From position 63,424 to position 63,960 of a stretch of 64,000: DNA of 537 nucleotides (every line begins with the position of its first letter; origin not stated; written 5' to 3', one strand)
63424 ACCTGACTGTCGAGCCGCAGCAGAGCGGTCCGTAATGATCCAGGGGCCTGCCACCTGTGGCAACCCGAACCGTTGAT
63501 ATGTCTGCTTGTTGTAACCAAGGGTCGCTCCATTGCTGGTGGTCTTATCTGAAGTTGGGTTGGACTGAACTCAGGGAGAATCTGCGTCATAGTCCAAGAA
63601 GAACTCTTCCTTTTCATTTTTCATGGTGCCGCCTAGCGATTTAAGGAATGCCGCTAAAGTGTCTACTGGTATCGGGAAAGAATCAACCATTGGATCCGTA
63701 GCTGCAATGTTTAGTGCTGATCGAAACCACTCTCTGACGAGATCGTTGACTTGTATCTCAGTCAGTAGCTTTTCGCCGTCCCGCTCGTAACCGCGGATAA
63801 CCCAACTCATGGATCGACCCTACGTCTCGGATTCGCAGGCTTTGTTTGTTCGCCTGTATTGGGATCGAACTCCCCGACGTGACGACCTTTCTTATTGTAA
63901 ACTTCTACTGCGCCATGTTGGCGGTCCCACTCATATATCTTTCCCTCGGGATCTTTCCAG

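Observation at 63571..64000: Colicin E3-type rRNase toxin tip and a low-GC immunity gene at the window edge (not listed in the ORF track)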

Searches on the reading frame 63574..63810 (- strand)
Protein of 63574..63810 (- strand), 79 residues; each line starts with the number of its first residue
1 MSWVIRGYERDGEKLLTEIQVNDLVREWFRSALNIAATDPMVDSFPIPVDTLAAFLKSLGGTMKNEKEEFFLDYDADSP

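Call 7: search_protein_families(library=pfam, proteins=[window:63574-63810:-], max_evalue=1)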
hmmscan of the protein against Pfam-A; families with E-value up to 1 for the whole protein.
seq(79 aa): 1 family
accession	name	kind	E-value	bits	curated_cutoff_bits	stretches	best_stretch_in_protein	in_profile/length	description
PF24731.1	DUF7683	-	3.9e-09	37.1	27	1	3-72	2-72/73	Domain of unknown function (DUF7683)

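Call 9: find_encoding_contigs(protein=window:63574-63810:-, flank=10000, max_places=10)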
Protein seq(79 aa) (79 aa): 14 contigs read that carry it; 10 places shown.
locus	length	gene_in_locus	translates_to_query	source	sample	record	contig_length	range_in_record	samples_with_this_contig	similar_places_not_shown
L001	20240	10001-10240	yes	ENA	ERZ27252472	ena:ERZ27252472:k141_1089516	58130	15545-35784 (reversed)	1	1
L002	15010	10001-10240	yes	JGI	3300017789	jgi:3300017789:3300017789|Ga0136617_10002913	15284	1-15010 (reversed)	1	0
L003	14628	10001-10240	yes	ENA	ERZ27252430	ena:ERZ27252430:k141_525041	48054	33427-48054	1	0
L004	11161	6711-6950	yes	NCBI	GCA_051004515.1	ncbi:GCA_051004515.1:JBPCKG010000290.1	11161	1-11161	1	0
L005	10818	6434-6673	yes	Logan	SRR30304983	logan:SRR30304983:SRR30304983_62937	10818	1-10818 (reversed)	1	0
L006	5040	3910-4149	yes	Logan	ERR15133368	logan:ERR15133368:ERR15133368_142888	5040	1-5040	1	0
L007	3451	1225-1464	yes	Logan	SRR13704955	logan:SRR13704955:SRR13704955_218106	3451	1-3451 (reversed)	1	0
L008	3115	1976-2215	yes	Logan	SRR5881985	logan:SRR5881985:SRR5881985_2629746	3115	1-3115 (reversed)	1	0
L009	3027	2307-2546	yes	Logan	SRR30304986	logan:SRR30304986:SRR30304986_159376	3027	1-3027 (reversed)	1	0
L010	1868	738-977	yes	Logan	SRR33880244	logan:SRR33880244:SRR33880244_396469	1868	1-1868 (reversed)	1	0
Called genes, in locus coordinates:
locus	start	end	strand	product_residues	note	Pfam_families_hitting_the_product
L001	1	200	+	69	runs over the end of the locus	-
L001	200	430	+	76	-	PF13560:HTH_31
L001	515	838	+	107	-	-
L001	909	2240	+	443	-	PF12390:Se-cys_synth_N, PF03841:SelA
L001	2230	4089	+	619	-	PF00009:GTP_EFTU, PF03144:GTP_EFTU_D2 (faint), PF25461:Beta-barrel_SelB, PF09107:WHD_3rd_SelB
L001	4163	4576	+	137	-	PF01740:STAS, PF13466:STAS_2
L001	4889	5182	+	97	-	PF02467:Whib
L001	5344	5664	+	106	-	-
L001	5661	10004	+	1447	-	PF21725:T7SS_signal, PF20148:DUF6531, PF25023:TEN_YD-shell, PF05593:RHS_repeat, PF25023:TEN_YD-shell (weak), PF05593:RHS_repeat (weak), PF25023:TEN_YD-shell, PF09000:Cytotoxic, +1 more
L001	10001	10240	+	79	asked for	PF24731:DUF7683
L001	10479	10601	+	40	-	-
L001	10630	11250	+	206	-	-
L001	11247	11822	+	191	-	-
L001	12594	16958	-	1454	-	PF16697:Yop-YscD_cpl, PF13401:AAA_22 (faint), PF13191:AAA_16 (faint), PF01580:FtsK_SpoIIIE, PF13245:AAA_19 (faint), PF25199:nSTAND_NTPase5 (faint), PF01580:FtsK_SpoIIIE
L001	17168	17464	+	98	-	PF06013:WXG100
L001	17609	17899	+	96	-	-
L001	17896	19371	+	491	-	PF21725:T7SS_signal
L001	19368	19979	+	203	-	-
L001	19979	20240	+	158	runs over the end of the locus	-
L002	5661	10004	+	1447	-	PF21725:T7SS_signal, PF20148:DUF6531, PF25023:TEN_YD-shell, PF05593:RHS_repeat, PF25023:TEN_YD-shell (weak), PF05593:RHS_repeat (weak), PF25023:TEN_YD-shell, PF09000:Cytotoxic, +1 more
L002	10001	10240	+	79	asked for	PF24731:DUF7683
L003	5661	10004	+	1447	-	PF21725:T7SS_signal, PF20148:DUF6531, PF25023:TEN_YD-shell, PF05593:RHS_repeat, PF25023:TEN_YD-shell (weak), PF05593:RHS_repeat (weak), PF25023:TEN_YD-shell, PF09000:Cytotoxic, +1 more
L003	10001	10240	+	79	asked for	PF24731:DUF7683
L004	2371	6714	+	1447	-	PF21725:T7SS_signal, PF20148:DUF6531, PF25023:TEN_YD-shell, PF05593:RHS_repeat, PF25023:TEN_YD-shell (weak), PF05593:RHS_repeat (weak), PF25023:TEN_YD-shell, PF09000:Cytotoxic, +1 more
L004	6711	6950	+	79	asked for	PF24731:DUF7683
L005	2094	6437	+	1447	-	PF21725:T7SS_signal, PF20148:DUF6531, PF25023:TEN_YD-shell, PF05593:RHS_repeat, PF25023:TEN_YD-shell (weak), PF05593:RHS_repeat (weak), PF25023:TEN_YD-shell, PF09000:Cytotoxic, +1 more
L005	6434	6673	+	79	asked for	PF24731:DUF7683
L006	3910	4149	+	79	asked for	PF24731:DUF7683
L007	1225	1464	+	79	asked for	PF24731:DUF7683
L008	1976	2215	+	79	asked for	PF24731:DUF7683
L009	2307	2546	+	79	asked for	PF24731:DUF7683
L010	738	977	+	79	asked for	PF24731:DUF7683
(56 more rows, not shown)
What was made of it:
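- On Type VII secretion substrate (helical-N-terminus toxin with partner): A 106-aa ORF overlaps the toxin start (call 9).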

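Call 14: search_protein_families(library=pfam, proteins=[L001:5661-10001:+, L001:5344-5661:+, L001:10479-10598:+, L001:10630-11247:+, L001:11247-11819:+, L001:17168-17461:+, L001:17609-17896:+, L001:17896-19368:+, L001:19368-19976:+], max_evalue=0.01)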
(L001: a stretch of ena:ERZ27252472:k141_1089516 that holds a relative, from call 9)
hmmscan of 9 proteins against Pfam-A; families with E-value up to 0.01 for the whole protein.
L001:5661-10001:+ (1447 aa): 7 families
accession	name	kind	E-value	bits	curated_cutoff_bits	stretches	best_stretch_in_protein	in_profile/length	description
PF05593.20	RHS_repeat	-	5.8e-88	288.3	22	8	672-708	1-37/38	RHS Repeat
PF09000.15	Cytotoxic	-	4.7e-36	123.4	22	1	1367-1445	1-79/80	Cytotoxic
PF20148.4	DUF6531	-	3.4e-23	82.2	24.1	1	313-384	2-74/74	Domain of unknown function (DUF6531)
PF21725.3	T7SS_signal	-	1.6e-12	48.3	27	1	17-180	69-234/241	Putative T7SS secretion signal domain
PF15283.12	DUF4595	-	2.6e-06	28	34.2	0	545-680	3-119/202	Domain of unknown function (DUF4595) with porin-like fold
PF03527.20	RHS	-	9.4e-06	25.8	27.9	1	1256-1285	4-33/38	RHS protein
PF25023.1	TEN_YD-shell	-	1.7e-05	23.6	50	0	788-908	605-711/909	Teneurin YD-shell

L001:5344-5661:+ (106 aa): 0 families

L001:10479-10598:+ (40 aa): 0 families

L001:10630-11247:+ (206 aa): 0 families

L001:11247-11819:+ (191 aa): 0 families

L001:17168-17461:+ (98 aa): 3 families
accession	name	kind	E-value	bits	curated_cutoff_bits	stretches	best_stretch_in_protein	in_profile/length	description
PF06013.18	WXG100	-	3.1e-18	66.3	27.3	1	4-90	2-86/86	Proteins of 100 residues with WXG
PF10824.14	T7SS_ESX_EspC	-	6.1e-05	23.8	23.5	1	2-97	3-99/100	Excreted virulence factor EspC, type VII ESX diderm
PF04740.18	LXG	-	0.0011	19.3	26.5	1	10-96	103-186/202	LXG domain of WXG superfamily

L001:17609-17896:+ (96 aa): 1 family
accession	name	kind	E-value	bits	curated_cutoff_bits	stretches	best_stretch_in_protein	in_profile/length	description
PF10824.14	T7SS_ESX_EspC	-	0.0038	18.1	23.5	1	1-92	1-98/100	Excreted virulence factor EspC, type VII ESX diderm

L001:17896-19368:+ (491 aa): 1 family
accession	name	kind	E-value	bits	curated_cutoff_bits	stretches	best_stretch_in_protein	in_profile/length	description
PF21725.3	T7SS_signal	-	5.8e-10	39.9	27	1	16-186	69-233/241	Putative T7SS secretion signal domain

L001:19368-19976:+ (203 aa): 0 families
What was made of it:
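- On Colicin E3-type rRNase domain (Pfam PF09000 Cytotoxic / Tox-ColE3): The full protein scores 123.4 bits covering 1-79 of 80 (call 14).
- On Rhs / YD-repeat polymorphic toxin: PF05593 scores 288 bits in 8 stretches and DUF6531 scores 82 bits (call 14).
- T7SS_signal 48.3 bits, DUF6531 82.2 bits, RHS_repeat 288 bits, Cytotoxic 123 bits (call 14). The N-terminal domain matches Pfam T7SS_signal above threshold (call 14).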

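Call 21: find_homologous_proteins(query=window:63574-63810:-, max_evalue=0.001)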
Query seq(79 aa) (79 aa): 7 proteins with E <= 0.001 among 9 candidates.
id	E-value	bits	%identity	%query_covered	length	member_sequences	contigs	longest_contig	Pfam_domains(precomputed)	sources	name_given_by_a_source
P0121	1.7e-45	170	100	100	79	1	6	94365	PF24731.2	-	-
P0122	5.5e-38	146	85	99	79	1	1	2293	PF24731.2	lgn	-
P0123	1.6e-30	122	70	100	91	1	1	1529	PF24731.2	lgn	-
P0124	8.7e-30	120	71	97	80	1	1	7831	PF24731.2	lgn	-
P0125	1.1e-23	101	61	97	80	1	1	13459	PF24731.2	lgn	-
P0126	9.6e-23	98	60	97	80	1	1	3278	PF24731.2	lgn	-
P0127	2.1e-19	87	57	94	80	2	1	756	PF24731.2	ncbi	-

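Call 22: find_encoding_contigs(protein=P0125, flank=8000, max_places=3)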
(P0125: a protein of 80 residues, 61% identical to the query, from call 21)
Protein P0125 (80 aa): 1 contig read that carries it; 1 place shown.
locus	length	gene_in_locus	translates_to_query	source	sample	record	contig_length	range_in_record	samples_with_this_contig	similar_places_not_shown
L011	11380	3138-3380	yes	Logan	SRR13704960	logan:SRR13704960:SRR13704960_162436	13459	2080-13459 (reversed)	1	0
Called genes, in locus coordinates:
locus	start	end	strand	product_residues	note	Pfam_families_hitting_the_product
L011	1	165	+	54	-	?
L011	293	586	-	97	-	-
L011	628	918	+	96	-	-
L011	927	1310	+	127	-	PF15566:Imm32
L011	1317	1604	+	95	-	PF24693:DUF7660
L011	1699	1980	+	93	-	-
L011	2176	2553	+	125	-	-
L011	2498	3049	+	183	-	-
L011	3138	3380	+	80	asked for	PF24731:DUF7683 (weak)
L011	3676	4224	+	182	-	-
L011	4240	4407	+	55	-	-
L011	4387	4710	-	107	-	PF24722:DUF7674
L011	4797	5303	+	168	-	-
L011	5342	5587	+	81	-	PF18480:DUF5615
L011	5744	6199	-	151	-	-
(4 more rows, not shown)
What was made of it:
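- A DUF7683 gene in a polyimmunity island (call 22). One member lies in a polyimmunity island (call 22).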

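Call 23: find_encoding_contigs(protein=P0124, flank=8000, max_places=3)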
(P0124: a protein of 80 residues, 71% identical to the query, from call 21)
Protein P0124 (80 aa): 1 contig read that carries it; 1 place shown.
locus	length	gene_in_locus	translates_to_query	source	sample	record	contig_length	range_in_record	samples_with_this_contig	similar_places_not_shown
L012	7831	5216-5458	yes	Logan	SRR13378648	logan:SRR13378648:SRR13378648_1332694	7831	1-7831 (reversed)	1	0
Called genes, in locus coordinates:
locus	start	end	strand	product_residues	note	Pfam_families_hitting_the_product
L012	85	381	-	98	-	PF06013:WXG100, PF10824:T7SS_ESX_EspC (weak)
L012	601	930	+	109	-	-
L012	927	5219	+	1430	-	PF21725:T7SS_signal, PF20148:DUF6531, PF25023:TEN_YD-shell (weak), PF05593:RHS_repeat (weak), PF25023:TEN_YD-shell, PF05593:RHS_repeat, PF25023:TEN_YD-shell (weak), PF09000:Cytotoxic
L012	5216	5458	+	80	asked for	PF24731:DUF7683 (weak)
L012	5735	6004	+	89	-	-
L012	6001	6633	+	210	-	-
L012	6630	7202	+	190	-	-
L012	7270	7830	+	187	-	?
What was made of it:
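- In L012 a WXG100 gene is immediately upstream (call 23).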

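Call 27: find_related_loci(query=A1, collection=genome_contigs, flank=6000)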
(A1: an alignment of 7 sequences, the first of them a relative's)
Query A1 (79 aa) in genome_contigs; peptide patterns used: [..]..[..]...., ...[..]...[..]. (x = any residue, [..] = any of these).
60 stretches matched a pattern; 2 encode a relative of the query (tblastn E <= 1e-3); 2 distinct loci.
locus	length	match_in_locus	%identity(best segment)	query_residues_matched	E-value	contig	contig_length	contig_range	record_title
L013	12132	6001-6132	41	9-50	2e-5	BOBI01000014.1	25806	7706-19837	Spirochaetia bacterium PG1894_190 DNA, sequence014, whole genome shotgun sequence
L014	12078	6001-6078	54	8-33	4e-5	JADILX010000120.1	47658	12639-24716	MAG: Candidatus Cryptobacteroides excrementavium isolate B2-16538 B2M17__C336421_L47658_SRR9113704, whole genome shotgun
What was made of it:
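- Tried and rejected: A scan with the immunity alignment found only two distant, irrelevant stretches, in a spirochaete and a Bacteroidales MAG (call 27).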
